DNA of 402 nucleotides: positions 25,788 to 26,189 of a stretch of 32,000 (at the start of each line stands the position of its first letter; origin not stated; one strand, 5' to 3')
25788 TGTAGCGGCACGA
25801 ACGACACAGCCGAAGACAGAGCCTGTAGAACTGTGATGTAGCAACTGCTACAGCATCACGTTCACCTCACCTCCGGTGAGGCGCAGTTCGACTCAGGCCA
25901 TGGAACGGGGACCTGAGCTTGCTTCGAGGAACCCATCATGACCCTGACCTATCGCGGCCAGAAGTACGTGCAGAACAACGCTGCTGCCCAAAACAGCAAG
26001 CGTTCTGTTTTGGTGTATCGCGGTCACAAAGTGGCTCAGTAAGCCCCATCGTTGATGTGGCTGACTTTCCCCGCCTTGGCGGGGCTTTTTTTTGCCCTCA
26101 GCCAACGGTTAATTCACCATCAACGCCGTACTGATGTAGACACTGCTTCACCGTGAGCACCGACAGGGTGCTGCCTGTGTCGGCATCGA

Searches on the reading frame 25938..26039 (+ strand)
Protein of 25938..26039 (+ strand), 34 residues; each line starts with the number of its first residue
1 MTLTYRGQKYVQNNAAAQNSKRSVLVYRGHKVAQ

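Call 34: search_protein_families(library=pfam, proteins=[window:25938-26039:+], max_evalue=10)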
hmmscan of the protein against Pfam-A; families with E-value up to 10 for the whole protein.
window:25938-26039:+ (34 aa): 2 families
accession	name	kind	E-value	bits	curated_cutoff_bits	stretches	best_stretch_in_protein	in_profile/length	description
PF14105.11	DUF4278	-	2.8e-07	31.3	25.3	1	1-32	1-33/57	Domain of unknown function (DUF4278)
PF23947.1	DUF7281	-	0.1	12.6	27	1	14-31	60-77/183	Domain of unknown function (DUF7281)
